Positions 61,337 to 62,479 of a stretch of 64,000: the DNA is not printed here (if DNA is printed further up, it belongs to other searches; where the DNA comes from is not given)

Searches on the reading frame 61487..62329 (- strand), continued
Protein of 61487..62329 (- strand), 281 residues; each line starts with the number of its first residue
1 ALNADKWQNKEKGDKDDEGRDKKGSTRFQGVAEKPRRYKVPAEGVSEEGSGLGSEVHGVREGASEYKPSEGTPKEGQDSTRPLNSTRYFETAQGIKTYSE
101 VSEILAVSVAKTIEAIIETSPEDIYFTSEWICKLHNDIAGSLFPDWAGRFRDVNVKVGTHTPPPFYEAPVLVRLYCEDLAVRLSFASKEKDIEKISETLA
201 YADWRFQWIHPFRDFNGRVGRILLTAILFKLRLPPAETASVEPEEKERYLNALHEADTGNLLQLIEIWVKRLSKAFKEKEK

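Call 54: search_protein_families(library=pfam, proteins=[P0137, P0144, P0125, P0138, P0140, P0142, P0148, P0160, P0161, P0124], max_evalue=0.0001)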
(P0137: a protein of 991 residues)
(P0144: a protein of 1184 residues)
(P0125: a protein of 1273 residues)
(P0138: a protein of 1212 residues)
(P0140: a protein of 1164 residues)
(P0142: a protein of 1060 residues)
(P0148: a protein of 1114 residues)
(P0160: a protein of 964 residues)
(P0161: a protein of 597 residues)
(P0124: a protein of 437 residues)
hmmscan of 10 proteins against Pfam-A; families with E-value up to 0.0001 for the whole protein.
P0137 (991 aa): 1 family
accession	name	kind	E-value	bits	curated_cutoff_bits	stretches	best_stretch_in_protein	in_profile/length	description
PF02661.23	Fic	-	3.7e-11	44.2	24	1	103-204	2-93/93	Fic/DOC family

P0144 (1184 aa): 3 families
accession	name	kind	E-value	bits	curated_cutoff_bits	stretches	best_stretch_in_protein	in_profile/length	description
PF02661.23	Fic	-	4.4e-13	50.3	24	1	104-206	1-93/93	Fic/DOC family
PF22590.2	Cas3-like_C_2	-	4.6e-12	46.6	27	1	554-650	10-104/106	CRISPR-associated nuclease/helicase Cas3, C-terminal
PF00271.37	Helicase_C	-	1.2e-06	29.1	23.5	1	539-651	11-110/110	Helicase conserved C-terminal domain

P0125 (1273 aa): 7 families
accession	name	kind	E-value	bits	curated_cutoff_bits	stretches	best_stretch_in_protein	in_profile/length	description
PF07669.17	Eco57I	-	6.5e-43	147.2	25.3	1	457-644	1-171/171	Eco57I restriction-modification methylase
PF20473.4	MmeI_Mtase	-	3e-15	56.5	27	1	391-615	16-204/259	MmeI, DNA-methyltransferase domain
PF02384.22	N6_Mtase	-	1.7e-14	54.3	20.4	1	329-485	4-106/311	N-6 DNA Methylase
PF02661.23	Fic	-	1e-13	52.3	24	1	1124-1225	2-93/93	Fic/DOC family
PF04313.20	HSDR_N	-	4.6e-11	43.4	25.1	1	61-139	114-197/198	Type I restriction enzyme R protein N terminus (HSDR_N)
PF12950.13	TaqI_C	-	1.5e-08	35.4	26.5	1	763-921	1-118/118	TaqI-like C-terminal specificity domain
PF01170.24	UPF0020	-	2.5e-05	24.5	22.3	0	396-474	30-94/197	RMKL-like, methyltransferase domain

P0138 (1212 aa): 4 families
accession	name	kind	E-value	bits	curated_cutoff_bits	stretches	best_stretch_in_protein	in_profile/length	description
PF22590.2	Cas3-like_C_2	-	9.9e-25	87.3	27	1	330-424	3-104/106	CRISPR-associated nuclease/helicase Cas3, C-terminal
PF02661.23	Fic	-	2e-10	41.8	24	1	1058-1158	2-92/93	Fic/DOC family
PF00270.35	DEAD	-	9.9e-10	38.8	26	1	38-246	20-162/167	DEAD/DEAH box helicase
PF00271.37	Helicase_C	-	1.8e-09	38.3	23.5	1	318-423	6-108/110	Helicase conserved C-terminal domain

P0140 (1164 aa): 4 families
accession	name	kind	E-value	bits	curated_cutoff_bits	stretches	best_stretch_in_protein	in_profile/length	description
PF22590.2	Cas3-like_C_2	-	7.8e-23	81.2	27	1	278-382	3-103/106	CRISPR-associated nuclease/helicase Cas3, C-terminal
PF00270.35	DEAD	-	3.3e-10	40.4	26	1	30-210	15-162/167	DEAD/DEAH box helicase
PF02661.23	Fic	-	8.6e-10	39.8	24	1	1014-1115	1-93/93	Fic/DOC family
PF00271.37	Helicase_C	-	3.3e-08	34.2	23.5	1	277-384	15-110/110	Helicase conserved C-terminal domain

P0142 (1060 aa): 5 families
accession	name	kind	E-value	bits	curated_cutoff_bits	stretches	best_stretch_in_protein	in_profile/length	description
PF22590.2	Cas3-like_C_2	-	1.4e-24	86.8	27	1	289-384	2-104/106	CRISPR-associated nuclease/helicase Cas3, C-terminal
PF00270.35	DEAD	-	1e-11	45.3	26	1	39-217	19-162/167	DEAD/DEAH box helicase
PF00271.37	Helicase_C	-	1.2e-10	42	23.5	1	276-385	4-110/110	Helicase conserved C-terminal domain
PF02661.23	Fic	-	7.1e-09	36.8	24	1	908-1010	1-93/93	Fic/DOC family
PF18019.7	Cas3_HD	-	3.3e-07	31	23.1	1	612-799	49-205/207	Cas3, HD domain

P0148 (1114 aa): 5 families
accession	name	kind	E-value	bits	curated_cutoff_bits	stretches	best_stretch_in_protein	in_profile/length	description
PF22590.2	Cas3-like_C_2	-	2e-24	86.3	27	1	304-404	2-104/106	CRISPR-associated nuclease/helicase Cas3, C-terminal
PF02661.23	Fic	-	2.6e-11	44.7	24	1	958-1060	1-93/93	Fic/DOC family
PF00270.35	DEAD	-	3.4e-10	40.4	26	1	49-243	18-164/167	DEAD/DEAH box helicase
PF18019.7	Cas3_HD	-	1.8e-08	35.1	23.1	1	646-751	54-132/207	Cas3, HD domain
PF00271.37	Helicase_C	-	4.7e-08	33.7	23.5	1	296-405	9-110/110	Helicase conserved C-terminal domain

P0160 (964 aa): 2 families
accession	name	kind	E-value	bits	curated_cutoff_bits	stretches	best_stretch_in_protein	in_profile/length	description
PF09609.15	Cas_GSU0054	-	8.8e-23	81.3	21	1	9-244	25-276/552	CRISPR-associated protein, GSU0054 family (Cas_GSU0054)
PF02661.23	Fic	-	1e-12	49.1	24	1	812-913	2-93/93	Fic/DOC family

P0161 (597 aa): 1 family
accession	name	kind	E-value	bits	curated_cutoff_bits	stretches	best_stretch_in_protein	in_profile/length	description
PF02661.23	Fic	-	3.1e-08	34.8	24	1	451-548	5-93/93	Fic/DOC family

P0124 (437 aa): 2 families
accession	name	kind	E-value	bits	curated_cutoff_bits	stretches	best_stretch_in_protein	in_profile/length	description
PF12950.13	TaqI_C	-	7.9e-16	58.8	26.5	1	3-83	39-118/118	TaqI-like C-terminal specificity domain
PF02661.23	Fic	-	4e-14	53.7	24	1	287-389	2-93/93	Fic/DOC family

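Call 93: find_encoding_contigs(protein=P0142, flank=8000, max_places=2)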
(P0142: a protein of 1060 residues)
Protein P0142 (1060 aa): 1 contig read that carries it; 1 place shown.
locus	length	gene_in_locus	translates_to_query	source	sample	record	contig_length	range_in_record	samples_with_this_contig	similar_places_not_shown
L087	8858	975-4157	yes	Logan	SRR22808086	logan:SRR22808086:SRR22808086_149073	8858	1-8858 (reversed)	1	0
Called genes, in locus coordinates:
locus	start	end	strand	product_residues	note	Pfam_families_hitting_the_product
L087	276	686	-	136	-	-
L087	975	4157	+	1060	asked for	PF00270:DEAD, PF00271:Helicase_C, PF22590:Cas3-like_C_2, PF18019:Cas3_HD (weak), PF02661:Fic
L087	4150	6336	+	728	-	-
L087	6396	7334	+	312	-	PF09617:Cas_GSU0053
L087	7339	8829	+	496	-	-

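Call 100: search_protein_families(library=pfam, proteins=[L038:8384-10789:+, L060:8438-10690:+, L064:8204-10708:+, L071:3556-5892:+, L082:7073-10678:+, L037:9464-10780:+, L043:5182-6594:+], max_evalue=0.0001)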
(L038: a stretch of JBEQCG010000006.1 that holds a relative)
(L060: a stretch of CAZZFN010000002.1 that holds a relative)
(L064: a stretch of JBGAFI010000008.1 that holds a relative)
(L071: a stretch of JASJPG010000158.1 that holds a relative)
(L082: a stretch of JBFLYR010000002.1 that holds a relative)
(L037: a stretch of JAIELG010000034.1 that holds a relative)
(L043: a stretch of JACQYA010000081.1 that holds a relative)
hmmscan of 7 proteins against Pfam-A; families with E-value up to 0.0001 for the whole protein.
L038:8384-10789:+ (802 aa): 2 families
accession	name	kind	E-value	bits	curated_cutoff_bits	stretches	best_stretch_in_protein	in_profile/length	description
PF02661.23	Fic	-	3.3e-13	50.7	24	1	653-751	2-92/93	Fic/DOC family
PF01420.25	Methylase_S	-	3.3e-11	44.1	22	1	99-258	1-149/168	Type I restriction modification DNA specificity domain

L060:8438-10690:+ (751 aa): 1 family
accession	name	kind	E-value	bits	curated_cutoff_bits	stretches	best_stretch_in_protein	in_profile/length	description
PF02661.23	Fic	-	6.3e-13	49.8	24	1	609-706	2-91/93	Fic/DOC family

L064:8204-10708:+ (835 aa): 1 family
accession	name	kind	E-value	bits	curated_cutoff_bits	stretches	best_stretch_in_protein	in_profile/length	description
PF02661.23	Fic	-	8.5e-13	49.4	24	1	691-789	2-92/93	Fic/DOC family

L071:3556-5892:+ (779 aa): 1 family
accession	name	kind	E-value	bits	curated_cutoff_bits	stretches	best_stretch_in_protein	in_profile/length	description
PF02661.23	Fic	-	5.3e-14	53.3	24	1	636-734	2-92/93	Fic/DOC family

L082:7073-10678:+ (1202 aa): 7 families
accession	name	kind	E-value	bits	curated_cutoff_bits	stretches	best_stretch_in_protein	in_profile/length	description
PF00122.25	E1-E2_ATPase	-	1.2e-49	168.7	28.1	1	161-352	3-181/181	E1-E2 ATPase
PF00689.26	Cation_ATPase_C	-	1e-46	159.3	27.3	1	751-921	2-174/175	Cation transporting ATPase, C-terminus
PF13246.12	Cation_ATPase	-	1.2e-21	77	21.7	1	431-514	2-89/91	Cation transport ATPase (P-type)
PF00702.32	Hydrolase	-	4.4e-18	66.8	26.4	1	370-680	3-191/191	haloacid dehalogenase-like hydrolase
PF00690.31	Cation_ATPase_N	-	9.9e-15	54.4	20.4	1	52-119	1-68/69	Cation transporter/ATPase, N-terminus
PF02661.23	Fic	-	1.1e-13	52.2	24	1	1058-1156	2-92/93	Fic/DOC family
PF08282.18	Hydrolase_3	-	2.9e-05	24.4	20.9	0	652-705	195-247/255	haloacid dehalogenase-like hydrolase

L037:9464-10780:+ (439 aa): 2 families
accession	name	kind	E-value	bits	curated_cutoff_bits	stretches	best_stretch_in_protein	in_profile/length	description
PF02661.23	Fic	-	1.3e-14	55.2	24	1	288-386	2-92/93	Fic/DOC family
PF04326.19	SLFN_AlbA_2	-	4.7e-14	53.4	25.3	1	25-145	1-117/118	Schlafen, AlbA_2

L043:5182-6594:+ (471 aa): 1 family
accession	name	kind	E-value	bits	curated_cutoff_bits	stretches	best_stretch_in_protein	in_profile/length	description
PF02661.23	Fic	-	9.7e-14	52.4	24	1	327-425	2-92/93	Fic/DOC family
